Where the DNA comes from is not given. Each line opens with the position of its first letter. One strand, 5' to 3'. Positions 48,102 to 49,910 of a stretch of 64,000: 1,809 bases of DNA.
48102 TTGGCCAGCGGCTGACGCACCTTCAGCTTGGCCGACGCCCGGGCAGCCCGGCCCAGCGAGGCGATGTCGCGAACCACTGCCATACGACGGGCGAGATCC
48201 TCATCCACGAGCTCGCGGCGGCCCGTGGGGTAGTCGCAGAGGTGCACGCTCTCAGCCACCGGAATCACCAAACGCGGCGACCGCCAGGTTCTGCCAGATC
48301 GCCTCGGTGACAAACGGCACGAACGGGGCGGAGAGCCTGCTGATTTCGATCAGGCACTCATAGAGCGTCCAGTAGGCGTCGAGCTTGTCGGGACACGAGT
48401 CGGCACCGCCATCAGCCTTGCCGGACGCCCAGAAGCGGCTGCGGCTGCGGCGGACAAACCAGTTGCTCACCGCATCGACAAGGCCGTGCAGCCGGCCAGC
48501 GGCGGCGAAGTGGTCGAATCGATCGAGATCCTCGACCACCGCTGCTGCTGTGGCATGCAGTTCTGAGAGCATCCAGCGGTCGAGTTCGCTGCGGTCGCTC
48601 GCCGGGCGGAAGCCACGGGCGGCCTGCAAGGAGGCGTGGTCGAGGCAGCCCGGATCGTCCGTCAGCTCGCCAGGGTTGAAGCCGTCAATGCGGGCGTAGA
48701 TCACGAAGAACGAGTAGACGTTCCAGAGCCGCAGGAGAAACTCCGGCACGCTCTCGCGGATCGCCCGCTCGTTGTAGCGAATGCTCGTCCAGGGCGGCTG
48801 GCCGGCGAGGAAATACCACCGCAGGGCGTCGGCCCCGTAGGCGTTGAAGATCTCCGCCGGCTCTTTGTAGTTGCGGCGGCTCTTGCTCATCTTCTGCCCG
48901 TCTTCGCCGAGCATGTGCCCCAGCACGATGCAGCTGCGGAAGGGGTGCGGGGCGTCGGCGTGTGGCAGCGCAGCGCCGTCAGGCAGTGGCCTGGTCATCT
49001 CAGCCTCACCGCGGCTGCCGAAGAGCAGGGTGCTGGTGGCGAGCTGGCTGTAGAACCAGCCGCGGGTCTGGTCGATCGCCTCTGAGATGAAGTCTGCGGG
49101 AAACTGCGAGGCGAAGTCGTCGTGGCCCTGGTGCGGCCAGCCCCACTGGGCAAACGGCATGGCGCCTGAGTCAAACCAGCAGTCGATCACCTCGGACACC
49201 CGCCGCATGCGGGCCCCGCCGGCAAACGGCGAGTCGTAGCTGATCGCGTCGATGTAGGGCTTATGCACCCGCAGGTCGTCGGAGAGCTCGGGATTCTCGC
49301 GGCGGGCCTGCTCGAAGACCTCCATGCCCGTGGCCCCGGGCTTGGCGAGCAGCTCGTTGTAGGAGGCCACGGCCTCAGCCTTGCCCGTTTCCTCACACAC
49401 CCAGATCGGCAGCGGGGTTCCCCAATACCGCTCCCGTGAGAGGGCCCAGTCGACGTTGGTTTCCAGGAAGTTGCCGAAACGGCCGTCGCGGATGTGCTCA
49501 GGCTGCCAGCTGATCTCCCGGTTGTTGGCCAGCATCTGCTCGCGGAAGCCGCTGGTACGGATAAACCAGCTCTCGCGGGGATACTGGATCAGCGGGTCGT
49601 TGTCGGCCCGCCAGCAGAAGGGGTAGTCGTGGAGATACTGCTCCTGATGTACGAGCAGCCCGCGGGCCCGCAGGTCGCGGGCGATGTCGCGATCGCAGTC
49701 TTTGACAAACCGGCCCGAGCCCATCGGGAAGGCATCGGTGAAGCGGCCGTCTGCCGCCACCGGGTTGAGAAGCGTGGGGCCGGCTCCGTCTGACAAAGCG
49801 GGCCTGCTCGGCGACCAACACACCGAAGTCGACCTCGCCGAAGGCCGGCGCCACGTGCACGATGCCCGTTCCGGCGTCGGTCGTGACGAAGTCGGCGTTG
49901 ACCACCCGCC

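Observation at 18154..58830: Recurrent single-base indels at short homopolymers disrupt essential and housekeeping genes, indicating sequence errors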

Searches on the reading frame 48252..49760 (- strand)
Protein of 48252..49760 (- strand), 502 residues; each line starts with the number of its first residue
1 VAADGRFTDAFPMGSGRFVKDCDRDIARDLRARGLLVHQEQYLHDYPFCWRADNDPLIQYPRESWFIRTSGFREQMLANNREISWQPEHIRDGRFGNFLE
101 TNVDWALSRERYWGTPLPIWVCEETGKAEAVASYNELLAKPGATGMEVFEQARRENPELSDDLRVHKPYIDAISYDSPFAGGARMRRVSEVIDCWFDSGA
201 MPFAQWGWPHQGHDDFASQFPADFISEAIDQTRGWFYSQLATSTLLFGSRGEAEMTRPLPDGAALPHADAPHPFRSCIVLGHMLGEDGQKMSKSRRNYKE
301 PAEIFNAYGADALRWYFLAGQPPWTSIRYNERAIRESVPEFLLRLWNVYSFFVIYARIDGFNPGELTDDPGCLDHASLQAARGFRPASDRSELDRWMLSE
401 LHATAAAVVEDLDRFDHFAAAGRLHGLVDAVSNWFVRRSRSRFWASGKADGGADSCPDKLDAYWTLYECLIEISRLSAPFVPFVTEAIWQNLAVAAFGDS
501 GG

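Call 17: find_related_loci(query=window:48252-49760:-, collection=genome_contigs, flank=10000)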
Query window:48252-49760:- (502 aa) in genome_contigs; peptide patterns used: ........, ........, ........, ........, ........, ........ (x = any residue, [..] = any of these).
600 stretches matched a pattern (row limit reached: there are more); 590 encode a relative of the query (tblastn E <= 1e-3); the best 80 are kept; 80 distinct loci.
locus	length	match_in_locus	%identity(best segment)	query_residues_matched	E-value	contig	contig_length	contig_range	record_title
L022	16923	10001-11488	80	1-500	0e+0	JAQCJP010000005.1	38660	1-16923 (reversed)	MAG: Planctomycetota bacterium isolate casp40-mb.39 NODE_2434_length_38660_cov_0.083426, whole genome shotgun sequence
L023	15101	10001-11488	80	1-500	0e+0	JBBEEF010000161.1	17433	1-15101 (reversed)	MAG: Pirellulales bacterium isolate LejiaF_68_39 Lejia_F_4701_length_17433_cov_20, whole genome shotgun sequence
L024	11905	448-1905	78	1-498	0e+0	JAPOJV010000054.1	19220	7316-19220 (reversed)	MAG: bacterium isolate bin72 k141_3670108_length_19220_cov_31.9643, whole genome shotgun sequence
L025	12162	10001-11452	78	1-500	0e+0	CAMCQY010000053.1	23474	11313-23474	MAG: Candidatus Kuenenia stuttgartiensis isolate MiE-14oct19-235 genome assembly, contig: MiE-14oct19-C2683, whole genom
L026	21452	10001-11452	77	1-500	0e+0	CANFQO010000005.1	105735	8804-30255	MAG: Planctomycetaceae bacterium isolate Jr-14may18-66 genome assembly, contig: Jr-14may18-C233, whole genome shotgun se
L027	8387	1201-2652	77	1-500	0e+0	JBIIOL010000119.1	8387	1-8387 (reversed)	MAG: Pirellulales bacterium isolate ME2002-10-08pf_3300042317_group1_bin47 Rohwer_bin1734_scaffold_5788_c1, whole genome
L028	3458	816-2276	77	1-499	0e+0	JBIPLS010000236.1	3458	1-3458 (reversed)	MAG: Pirellulales bacterium isolate ME2013-08-30_3300042905_group4_bin3 Rohwer_bin1712_scaffold_65845_c1, whole genome s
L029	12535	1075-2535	76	1-499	0e+0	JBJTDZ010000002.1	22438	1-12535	MAG: Pirellulales bacterium isolate samp_4323_metadecoder_402 samp_4323_23062, whole genome shotgun sequence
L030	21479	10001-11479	76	1-498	0e+0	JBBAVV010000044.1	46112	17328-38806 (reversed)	MAG: Pirellulales bacterium isolate EUL_332 ctg44-EUL_332, whole genome shotgun sequence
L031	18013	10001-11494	76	1-499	0e+0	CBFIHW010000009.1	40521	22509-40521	MAG: uncultured Pirellulales bacterium isolate Co_bin_764_indper genome assembly, contig: Co_bin_764_indper_c9, whole ge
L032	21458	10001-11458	76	1-498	0e+0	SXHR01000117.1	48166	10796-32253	MAG: Planctomycetaceae bacterium isolate F1-120-MAGs027 F1-120__c447534, whole genome shotgun sequence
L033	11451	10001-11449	76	1-495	0e+0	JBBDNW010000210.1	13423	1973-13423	MAG: Pirellulales bacterium isolate LejiaB_66_22 Lejia_B_5824_length_13423_cov_11, whole genome shotgun sequence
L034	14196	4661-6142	78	1-498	0e+0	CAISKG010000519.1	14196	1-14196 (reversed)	MAG: uncultured Planctomycetaceae bacterium isolate LaPlata_bin-3722 genome assembly, contig: bin-3722:519/646, whole ge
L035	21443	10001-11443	76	1-497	0e+0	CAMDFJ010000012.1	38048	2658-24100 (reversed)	MAG: Candidatus Kuenenia stuttgartiensis isolate MsE-01oct19-48 genome assembly, contig: MsE-01oct19-C831, whole genome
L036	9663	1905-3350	76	1-492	0e+0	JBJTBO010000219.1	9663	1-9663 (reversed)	MAG: Planctomycetaceae bacterium isolate samp_4332_metabat2_13 samp_4332_857160, whole genome shotgun sequence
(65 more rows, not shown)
